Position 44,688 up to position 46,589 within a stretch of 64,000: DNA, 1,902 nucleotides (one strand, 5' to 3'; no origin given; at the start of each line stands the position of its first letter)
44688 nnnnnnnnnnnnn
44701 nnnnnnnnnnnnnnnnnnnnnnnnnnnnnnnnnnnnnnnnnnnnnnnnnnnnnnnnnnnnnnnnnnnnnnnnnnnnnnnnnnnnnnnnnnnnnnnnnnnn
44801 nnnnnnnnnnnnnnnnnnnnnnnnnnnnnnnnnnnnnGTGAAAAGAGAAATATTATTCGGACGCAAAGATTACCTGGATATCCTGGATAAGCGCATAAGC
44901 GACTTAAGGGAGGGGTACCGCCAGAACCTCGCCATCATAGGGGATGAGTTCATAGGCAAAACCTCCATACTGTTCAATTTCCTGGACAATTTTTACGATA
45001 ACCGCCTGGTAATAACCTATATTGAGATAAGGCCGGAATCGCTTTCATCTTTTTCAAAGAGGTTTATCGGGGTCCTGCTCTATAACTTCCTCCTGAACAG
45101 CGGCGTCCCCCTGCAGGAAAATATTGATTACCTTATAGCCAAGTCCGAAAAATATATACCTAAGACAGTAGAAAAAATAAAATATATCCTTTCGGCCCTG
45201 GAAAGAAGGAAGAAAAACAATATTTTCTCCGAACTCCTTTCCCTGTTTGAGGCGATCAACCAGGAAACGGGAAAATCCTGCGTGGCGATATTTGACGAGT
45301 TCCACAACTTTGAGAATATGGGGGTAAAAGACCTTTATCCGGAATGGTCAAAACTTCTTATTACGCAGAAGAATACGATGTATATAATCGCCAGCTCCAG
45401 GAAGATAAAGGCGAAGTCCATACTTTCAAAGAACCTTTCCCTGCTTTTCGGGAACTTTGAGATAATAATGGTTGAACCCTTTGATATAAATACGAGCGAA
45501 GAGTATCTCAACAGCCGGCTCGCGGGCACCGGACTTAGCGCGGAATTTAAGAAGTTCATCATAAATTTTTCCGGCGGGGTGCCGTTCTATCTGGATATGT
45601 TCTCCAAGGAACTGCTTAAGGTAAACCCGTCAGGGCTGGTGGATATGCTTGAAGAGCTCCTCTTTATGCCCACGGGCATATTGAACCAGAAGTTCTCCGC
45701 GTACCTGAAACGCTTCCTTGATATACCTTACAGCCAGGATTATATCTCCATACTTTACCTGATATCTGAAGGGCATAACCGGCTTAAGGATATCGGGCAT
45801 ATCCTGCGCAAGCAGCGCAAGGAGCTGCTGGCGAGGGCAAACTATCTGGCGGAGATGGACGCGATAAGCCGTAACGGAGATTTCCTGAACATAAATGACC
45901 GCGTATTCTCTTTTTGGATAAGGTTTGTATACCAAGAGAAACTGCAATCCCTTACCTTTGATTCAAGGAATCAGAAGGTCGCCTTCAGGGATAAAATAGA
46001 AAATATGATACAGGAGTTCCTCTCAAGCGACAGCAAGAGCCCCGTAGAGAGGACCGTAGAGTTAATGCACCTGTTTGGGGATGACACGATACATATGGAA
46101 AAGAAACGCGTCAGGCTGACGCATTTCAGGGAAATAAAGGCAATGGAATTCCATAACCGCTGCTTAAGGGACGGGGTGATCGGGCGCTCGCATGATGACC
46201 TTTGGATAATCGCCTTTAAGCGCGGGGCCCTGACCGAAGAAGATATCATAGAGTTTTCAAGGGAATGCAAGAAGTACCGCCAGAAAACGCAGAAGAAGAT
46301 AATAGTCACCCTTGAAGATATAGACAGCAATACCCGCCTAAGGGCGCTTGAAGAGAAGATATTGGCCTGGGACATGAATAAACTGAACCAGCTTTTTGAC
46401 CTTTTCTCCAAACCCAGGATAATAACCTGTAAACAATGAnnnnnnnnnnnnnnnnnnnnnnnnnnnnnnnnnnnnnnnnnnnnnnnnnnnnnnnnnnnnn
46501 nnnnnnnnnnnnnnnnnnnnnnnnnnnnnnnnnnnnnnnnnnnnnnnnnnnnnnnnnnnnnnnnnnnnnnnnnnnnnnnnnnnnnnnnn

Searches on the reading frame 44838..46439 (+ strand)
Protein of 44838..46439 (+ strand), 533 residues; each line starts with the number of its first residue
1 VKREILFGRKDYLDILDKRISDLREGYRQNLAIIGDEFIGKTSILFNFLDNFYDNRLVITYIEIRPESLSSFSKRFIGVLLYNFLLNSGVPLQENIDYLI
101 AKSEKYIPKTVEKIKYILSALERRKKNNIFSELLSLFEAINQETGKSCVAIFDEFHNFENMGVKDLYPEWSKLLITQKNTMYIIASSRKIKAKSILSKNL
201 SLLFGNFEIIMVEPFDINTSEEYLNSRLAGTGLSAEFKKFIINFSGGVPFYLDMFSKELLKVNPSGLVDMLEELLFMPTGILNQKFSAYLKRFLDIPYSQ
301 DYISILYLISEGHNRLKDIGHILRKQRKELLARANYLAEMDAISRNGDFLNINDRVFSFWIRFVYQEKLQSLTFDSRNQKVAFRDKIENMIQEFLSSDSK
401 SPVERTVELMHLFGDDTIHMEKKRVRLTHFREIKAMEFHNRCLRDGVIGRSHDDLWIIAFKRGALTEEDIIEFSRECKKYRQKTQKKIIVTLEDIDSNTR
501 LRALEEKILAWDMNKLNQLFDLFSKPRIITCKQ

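Call 3: search_protein_families(library=pfam, proteins=[window:44838-46439:+], max_evalue=0.01)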
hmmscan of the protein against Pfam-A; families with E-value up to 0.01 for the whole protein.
window:44838-46439:+ (533 aa): 1 family
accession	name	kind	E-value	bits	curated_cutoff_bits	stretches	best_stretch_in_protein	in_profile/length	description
PF13191.12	AAA_16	-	4.6e-06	27.7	32.6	1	6-163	2-149/167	AAA ATPase domain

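Call 4: search_protein_families(library=ncbifam, proteins=[window:44838-46439:+], max_evalue=0.01)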
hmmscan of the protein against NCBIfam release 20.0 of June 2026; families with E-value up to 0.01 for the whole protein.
window:44838-46439:+ (533 aa): 1 family
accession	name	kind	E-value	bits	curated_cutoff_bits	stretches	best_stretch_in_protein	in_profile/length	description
TIGR03608.1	L_ocin_972_ABC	subfamily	0.0074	15.8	254.85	0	29-125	25-126/206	putative bacteriocin export ABC transporter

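Call 5: find_homologous_proteins(query=window:44838-46439:+)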
Query window:44838-46439:+ (533 aa): 1127 proteins with E <= 0.001 among 8000 candidates; the best 120 are listed.
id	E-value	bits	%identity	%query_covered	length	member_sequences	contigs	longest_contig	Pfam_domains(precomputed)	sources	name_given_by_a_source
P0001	0.0e+0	1173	100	100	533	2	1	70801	PF13191.13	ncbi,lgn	ncbi:MAG: hypothetical protein WC301_01975 [Candidatus Omnitrophota bacterium]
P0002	1.9e-274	929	76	100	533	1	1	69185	PF01637.25,PF13191.13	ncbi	ncbi:MAG: ATP-binding protein [Candidatus Omnitrophota bacterium]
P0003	4.6e-260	882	74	100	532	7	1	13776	PF01637.25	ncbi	-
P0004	3.6e-256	869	71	100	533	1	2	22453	PF01637.25,PF13191.13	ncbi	-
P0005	5.4e-256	868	73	100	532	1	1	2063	PF01637.25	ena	-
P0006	3.1e-255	866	72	100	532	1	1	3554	PF01637.25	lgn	-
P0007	5.7e-254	862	70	100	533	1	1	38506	PF01637.25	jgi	-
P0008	7.1e-254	861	72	100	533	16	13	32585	PF01637.25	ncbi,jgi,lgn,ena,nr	ncbi:MAG: hypothetical protein COX40_03630 [Candidatus Omnitrophica bacterium CG23_combo_of_CG06-09_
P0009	1.8e-252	857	71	100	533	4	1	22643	PF01637.25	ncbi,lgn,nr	ncbi:MAG: ATP-binding protein [Candidatus Omnitrophota bacterium]|nr:ATP-binding protein [Candidatus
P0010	2.7e-252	856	72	100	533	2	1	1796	PF01637.25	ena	-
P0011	5.4e-251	852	71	100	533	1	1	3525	PF01637.25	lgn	-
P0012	7.6e-250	848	71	100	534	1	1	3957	PF01637.25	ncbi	-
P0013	1.6e-249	847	70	99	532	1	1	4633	PF01637.25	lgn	-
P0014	7.8e-249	845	71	100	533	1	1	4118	PF01637.25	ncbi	-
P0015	2.3e-246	837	69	100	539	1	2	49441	PF01637.25,PF13191.13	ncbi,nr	ncbi:MAG: ATP-binding protein [Candidatus Omnitrophica bacterium]|nr:ATP-binding protein [Candidatus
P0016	3.3e-241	820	69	99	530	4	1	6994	PF01637.25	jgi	jgi:hypothetical protein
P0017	1.9e-239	814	69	98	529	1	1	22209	PF01637.25,PF13191.13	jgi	-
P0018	2.6e-237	807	68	99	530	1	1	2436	PF01637.25,PF13191.13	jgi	jgi:hypothetical protein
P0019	1.0e-235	802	68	99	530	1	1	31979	PF01637.25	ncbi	ncbi:MAG: ATP-binding protein [Candidatus Omnitrophota bacterium]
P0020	3.5e-234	796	68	99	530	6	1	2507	PF01637.25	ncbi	-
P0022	3.9e-233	793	67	98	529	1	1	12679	PF01637.25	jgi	jgi:hypothetical protein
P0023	1.4e-232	791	66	99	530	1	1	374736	PF01637.25,PF13191.13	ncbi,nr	ncbi:MAG: ATP-binding protein [Candidatus Omnitrophica bacterium]|nr:ATP-binding protein [Candidatus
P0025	1.0e-231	788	66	99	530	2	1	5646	PF01637.25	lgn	-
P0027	2.3e-231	787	67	99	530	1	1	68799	PF01637.25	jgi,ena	-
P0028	4.5e-231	786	65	99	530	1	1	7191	PF01637.25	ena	-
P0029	2.5e-229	780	66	99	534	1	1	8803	PF01637.25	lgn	-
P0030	5.3e-229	779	66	99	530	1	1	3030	PF01637.25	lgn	-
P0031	1.8e-228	778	66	99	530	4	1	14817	PF01637.25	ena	-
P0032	2.1e-228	777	65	99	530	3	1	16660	PF01637.25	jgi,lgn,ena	-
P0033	2.2e-228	777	67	98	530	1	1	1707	PF01637.25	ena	-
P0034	2.8e-228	777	63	99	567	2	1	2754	PF01637.25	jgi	-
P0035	3.5e-228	777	66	98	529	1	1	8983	PF01637.25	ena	-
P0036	4.4e-228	776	66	99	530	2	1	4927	PF01637.25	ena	-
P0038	3.3e-227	774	66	99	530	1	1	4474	PF01637.25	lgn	-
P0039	7.2e-227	772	66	98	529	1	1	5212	PF01637.25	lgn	-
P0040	9.2e-227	772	65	99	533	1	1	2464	PF01637.25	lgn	-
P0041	2.2e-226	771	63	99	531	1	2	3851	PF01637.25,PF13191.13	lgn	-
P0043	1.3e-225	768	65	99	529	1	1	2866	PF01637.25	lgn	-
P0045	5.6e-225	766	63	99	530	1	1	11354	PF01637.25,PF13191.13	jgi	jgi:hypothetical protein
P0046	6.1e-225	766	65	99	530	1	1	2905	PF01637.25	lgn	-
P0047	6.9e-225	766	64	99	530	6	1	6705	PF13401.13,PF01637.25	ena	-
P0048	1.1e-224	765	64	99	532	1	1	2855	PF01637.25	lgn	-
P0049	2.1e-224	764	63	99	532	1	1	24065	PF13401.13,PF01637.25,PF13191.13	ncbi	-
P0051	7.4e-224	762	63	99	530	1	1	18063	PF01637.25,PF13191.13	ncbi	-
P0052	1.0e-223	762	65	99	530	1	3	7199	PF01637.25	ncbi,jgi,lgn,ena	-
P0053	2.4e-223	761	64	99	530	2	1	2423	PF01637.25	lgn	-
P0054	3.1e-223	760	64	99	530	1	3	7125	PF01637.25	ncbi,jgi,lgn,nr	ncbi:MAG: hypothetical protein FJZ13_03950 [Candidatus Omnitrophica bacterium]|nr:hypothetical prote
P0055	3.1e-223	760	64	99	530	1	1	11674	PF01637.25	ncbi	-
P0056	3.8e-223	760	64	99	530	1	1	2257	PF01637.25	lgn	-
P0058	6.2e-223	759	65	99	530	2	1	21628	PF01637.25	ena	-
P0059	6.7e-223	759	65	98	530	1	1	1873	PF01637.25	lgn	-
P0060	6.7e-223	759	62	99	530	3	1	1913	PF01637.25,PF13191.13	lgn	-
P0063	2.4e-222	757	63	99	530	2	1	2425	PF01637.25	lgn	-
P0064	2.6e-222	757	65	99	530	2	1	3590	PF01637.25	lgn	-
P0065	3.2e-222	757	64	99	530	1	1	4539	PF01637.25,PF13191.13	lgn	-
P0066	3.3e-222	757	65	98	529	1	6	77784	PF01637.25,PF13191.13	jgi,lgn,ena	-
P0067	3.5e-222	757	64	99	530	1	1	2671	PF01637.25,PF13191.13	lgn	-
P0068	3.5e-222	757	62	99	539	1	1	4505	PF01637.25,PF13191.13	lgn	-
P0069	6.9e-222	756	64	99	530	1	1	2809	PF01637.25,PF13191.13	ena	-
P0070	8.7e-222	756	63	99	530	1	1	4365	PF01637.25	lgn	-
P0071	1.2e-221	755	64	98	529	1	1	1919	PF01637.25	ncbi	-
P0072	1.5e-221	755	63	99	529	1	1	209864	PF01637.25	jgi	-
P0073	2.0e-221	754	63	98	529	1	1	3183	PF13401.13,PF01637.25,PF13191.13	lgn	-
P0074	2.7e-221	754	63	99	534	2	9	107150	PF01637.25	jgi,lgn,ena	jgi:GTPase SAR1 family protein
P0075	3.1e-221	754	64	99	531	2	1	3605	PF01637.25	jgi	jgi:hypothetical protein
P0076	3.3e-221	754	63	99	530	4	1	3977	PF01637.25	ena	-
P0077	4.2e-221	753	64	98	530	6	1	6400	PF01637.25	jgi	-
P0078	5.1e-221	753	61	100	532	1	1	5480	PF01637.25,PF13191.13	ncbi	ncbi:MAG: AAA family ATPase [Deltaproteobacteria bacterium]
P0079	6.4e-221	753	63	99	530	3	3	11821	PF01637.25,PF13191.13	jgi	jgi:hypothetical protein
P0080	6.7e-221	753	65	99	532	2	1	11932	PF01637.25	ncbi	-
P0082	7.9e-221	752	63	98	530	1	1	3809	PF01637.25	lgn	-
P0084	1.2e-220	752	64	99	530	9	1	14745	PF01637.25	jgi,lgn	jgi:hypothetical protein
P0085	1.5e-220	752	63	99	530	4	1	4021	PF01637.25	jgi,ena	-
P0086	1.5e-220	752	62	99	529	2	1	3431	PF01637.25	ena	-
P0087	2.6e-220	751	62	99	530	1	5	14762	PF01637.25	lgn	-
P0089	3.5e-220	750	62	99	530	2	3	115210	PF01637.25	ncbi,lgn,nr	ncbi:MAG: ATP-binding protein [Candidatus Omnitrophica bacterium]|nr:ATP-binding protein [Candidatus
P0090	4.3e-220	750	64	98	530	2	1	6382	PF01637.25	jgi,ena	-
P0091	4.6e-220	750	63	99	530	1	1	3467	PF01637.25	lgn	-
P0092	6.0e-220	750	64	99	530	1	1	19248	PF13401.13,PF01637.25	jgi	jgi:hypothetical protein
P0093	7.0e-220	749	63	98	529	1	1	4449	PF01637.25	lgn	-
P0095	8.3e-220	749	61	99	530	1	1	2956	PF01637.25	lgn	-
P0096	8.6e-220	749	64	99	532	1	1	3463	PF01637.25,PF13191.13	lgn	-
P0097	1.1e-219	749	63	98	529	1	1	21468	PF01637.25,PF13191.13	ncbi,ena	-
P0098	2.7e-219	747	63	99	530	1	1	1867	PF01637.25,PF13191.13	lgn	-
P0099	3.2e-219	747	64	98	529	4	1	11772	PF01637.25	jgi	jgi:GTPase SAR1 family protein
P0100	4.1e-219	747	63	99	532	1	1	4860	PF01637.25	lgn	-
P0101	4.5e-219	747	63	99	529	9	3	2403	PF01637.25,PF13191.13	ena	-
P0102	8.8e-219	746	64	99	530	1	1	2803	PF01637.25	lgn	-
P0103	1.1e-218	745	64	99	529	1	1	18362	PF01637.25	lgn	-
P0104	1.7e-218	745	62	98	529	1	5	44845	PF01637.25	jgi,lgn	-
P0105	1.8e-218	745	64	99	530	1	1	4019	PF01637.25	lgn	-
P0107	2.6e-218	744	63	99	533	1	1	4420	PF01637.25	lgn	-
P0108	2.8e-218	744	63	99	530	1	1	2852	PF01637.25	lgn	-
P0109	4.0e-218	744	64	98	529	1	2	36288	PF01637.25,PF13191.13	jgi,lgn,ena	-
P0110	6.4e-218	743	62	99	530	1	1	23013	PF01637.25,PF13191.13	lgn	-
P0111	7.4e-218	743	62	99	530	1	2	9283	PF01637.25,PF05621.18,PF13191.13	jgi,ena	-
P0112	9.9e-218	742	63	99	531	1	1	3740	PF01637.25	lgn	-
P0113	1.5e-217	742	63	99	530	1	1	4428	PF13401.13,PF01637.25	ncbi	-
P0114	1.8e-217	741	62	99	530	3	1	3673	PF01637.25,PF13191.13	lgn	-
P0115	2.1e-217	741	62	99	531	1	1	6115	PF01637.25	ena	-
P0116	2.2e-217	741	62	99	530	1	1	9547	PF01637.25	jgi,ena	-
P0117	2.5e-217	741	63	98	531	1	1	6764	PF01637.25,PF13191.13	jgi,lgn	jgi:GTPase SAR1 family protein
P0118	3.0e-217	741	64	99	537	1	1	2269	PF01637.25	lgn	-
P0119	3.2e-217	741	65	99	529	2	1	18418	PF01637.25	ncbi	-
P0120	4.5e-217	740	60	98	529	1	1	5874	PF01637.25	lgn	-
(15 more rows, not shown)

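Call 6: search_protein_families(library=pfam, proteins=[window:44838-46439:+], max_evalue=10)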
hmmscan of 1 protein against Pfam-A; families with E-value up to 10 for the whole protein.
window:44838-46439:+ (533 aa): 8 families
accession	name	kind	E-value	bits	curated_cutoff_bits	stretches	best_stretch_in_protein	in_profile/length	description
PF13191.12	AAA_16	-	4.6e-06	27.7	32.6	1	6-163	2-149/167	AAA ATPase domain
PF00071.28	Ras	-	0.019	15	21.6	1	31-63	2-35/162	Ras family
PF23177.1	bHLH_IRO3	-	0.067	13.9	27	1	106-149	3-44/80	Iron-related transcription factor 3 bHLH domain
PF04336.18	ACP_PD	-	0.077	13.5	27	1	48-153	76-181/183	Acyl carrier protein phosphodiesterase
PF08477.19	Roc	-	0.098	13.3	27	1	31-56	2-27/119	Ras of Complex, Roc, domain of DAPkinase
PF07374.17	DUF1492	-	0.1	13.2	21.5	0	122-145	16-39/100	Protein of unknown function (DUF1492)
PF22153.2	SelB_WH1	-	0.11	12.6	26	0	193-212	4-23/57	Elongation factor SelB, first winged-helix domain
PF09802.14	Sec66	-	0.12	12.4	22.1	1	439-508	93-159/180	Preprotein translocase subunit Sec66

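Call 8: find_encoding_contigs(protein=P0023, flank=6000, max_places=3)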
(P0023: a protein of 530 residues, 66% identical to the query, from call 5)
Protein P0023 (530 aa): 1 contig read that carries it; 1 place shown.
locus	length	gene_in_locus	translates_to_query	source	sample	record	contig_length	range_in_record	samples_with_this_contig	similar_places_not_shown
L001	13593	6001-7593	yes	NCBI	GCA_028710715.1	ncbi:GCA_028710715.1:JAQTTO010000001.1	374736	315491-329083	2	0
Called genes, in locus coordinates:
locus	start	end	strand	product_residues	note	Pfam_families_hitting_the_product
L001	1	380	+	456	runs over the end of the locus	PF00289:Biotin_carb_N, PF08443:RimK (weak), PF02222:ATP-grasp, PF02786:CPSase_L_D2, PF07478:Dala_Dala_lig_C, PF02785:Biotin_carb_C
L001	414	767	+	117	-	PF03780:Asp23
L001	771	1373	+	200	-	-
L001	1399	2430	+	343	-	PF00365:PFK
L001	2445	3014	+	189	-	PF13580:SIS_2, PF01380:SIS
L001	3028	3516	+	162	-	PF01467:CTP_transf_like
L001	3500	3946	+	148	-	PF17792:ThiD2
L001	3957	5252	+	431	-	PF01964:ThiC_Rad_SAM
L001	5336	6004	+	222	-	PF01476:LysM, PF01551:Peptidase_M23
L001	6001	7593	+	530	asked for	PF01637:ATPase_2, PF13191:AAA_16 (weak)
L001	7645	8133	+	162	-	PF00149:Metallophos, PF12850:Metallophos_2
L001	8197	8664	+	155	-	PF04677:CwfJ_C_1 (faint), PF01230:HIT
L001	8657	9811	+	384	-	PF01966:HD, PF13286:HD_assoc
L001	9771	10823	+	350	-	PF01590:GAF (weak), PF13487:HD_5, PF01966:HD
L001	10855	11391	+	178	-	PF05036:SPOR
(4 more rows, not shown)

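Call 9: find_encoding_contigs(protein=P0072, flank=6000, max_places=3)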
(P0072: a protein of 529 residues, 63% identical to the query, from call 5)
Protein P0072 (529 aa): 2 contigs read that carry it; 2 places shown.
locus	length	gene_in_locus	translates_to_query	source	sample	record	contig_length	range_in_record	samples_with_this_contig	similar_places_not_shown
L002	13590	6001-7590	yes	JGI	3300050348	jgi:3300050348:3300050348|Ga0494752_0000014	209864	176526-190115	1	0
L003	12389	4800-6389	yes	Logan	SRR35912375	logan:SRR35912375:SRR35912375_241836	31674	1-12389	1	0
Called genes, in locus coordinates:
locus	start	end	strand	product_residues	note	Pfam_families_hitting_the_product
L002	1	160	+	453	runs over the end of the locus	PF00289:Biotin_carb_N, PF08443:RimK (weak), PF14397:ATPgrasp_ST (faint), PF02222:ATP-grasp (weak), PF02786:CPSase_L_D2, PF07478:Dala_Dala_lig_C, PF02785:Biotin_carb_C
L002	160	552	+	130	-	PF03780:Asp23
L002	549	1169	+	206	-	-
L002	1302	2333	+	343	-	PF00365:PFK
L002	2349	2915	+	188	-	PF13580:SIS_2, PF01380:SIS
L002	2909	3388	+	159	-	PF01467:CTP_transf_like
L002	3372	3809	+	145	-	PF17792:ThiD2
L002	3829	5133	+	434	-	PF01964:ThiC_Rad_SAM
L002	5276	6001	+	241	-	PF01476:LysM, PF01551:Peptidase_M23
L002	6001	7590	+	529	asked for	PF01637:ATPase_2 (weak)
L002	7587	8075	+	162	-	PF00149:Metallophos, PF12850:Metallophos_2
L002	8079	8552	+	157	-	PF11969:DcpS_C (weak), PF01230:HIT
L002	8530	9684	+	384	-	PF01966:HD, PF13286:HD_assoc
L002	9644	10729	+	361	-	PF13487:HD_5, PF01966:HD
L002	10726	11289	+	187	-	PF05036:SPOR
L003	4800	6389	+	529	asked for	PF01637:ATPase_2 (weak)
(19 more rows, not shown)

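Call 14: search_solved_structures(query=window:44838-46439:+, max_evalue=1)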
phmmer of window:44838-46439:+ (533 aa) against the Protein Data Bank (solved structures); distinct sequences matched with E-value up to 1: 4.
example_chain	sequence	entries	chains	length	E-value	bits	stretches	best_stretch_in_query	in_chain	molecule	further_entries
4rkf_A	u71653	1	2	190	0.32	13.1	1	20-66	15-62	Ras-related protein Rab-3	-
6y7g_A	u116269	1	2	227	0.33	13.1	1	19-65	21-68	Ras-related protein Rab-3C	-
8a4a_B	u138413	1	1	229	0.34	13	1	19-65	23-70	Ras-related protein Rab-3C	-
8a4c_B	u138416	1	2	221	0.73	11.9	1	20-60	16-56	Ras-related protein Rab-3B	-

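Call 16: search_protein_representatives(protein=window:44838-46439:+)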
Query: 533 residues. Proteins with E-value up to 0.001 (for the whole library): 555; up to 1e-10: 351; up to 1e-30: 228. The best 150 are listed.
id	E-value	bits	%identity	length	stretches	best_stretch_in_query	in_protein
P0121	6.4e-180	615.8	52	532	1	3-530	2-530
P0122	2.1e-157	541.6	48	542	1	5-529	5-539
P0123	5.9e-146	503.8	46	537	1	6-529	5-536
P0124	8.0e-146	503.4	46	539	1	2-529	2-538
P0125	1.9e-131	455.9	43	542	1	1-529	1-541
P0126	8.7e-130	450.5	60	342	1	3-340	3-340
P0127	2.6e-129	448.9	44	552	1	3-532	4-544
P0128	3.5e-129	448.4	43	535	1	7-529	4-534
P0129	2.1e-126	439.3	45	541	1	9-529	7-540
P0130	6.7e-118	411.2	40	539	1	3-526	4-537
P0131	2.9e-116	405.8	55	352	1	181-531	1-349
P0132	8.4e-111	387.8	39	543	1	4-529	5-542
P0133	2.9e-109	382.7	39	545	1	6-529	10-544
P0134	7.9e-109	381.3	40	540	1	6-529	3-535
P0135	1.7e-106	373.6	39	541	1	5-529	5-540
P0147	3.0e-95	336.5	32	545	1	6-529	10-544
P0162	3.0e-86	306.8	29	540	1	9-529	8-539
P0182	7.8e-76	272.5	31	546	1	6-525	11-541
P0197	4.2e-72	260.2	29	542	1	6-529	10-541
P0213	9.8e-67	242.5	28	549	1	5-527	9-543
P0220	5.7e-63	230.0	29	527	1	7-528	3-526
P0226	1.8e-61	225.1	28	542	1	5-529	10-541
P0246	4.2e-56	207.4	26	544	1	5-529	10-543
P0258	2.4e-53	198.3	29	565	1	6-532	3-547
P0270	2.7e-48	181.6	29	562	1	7-529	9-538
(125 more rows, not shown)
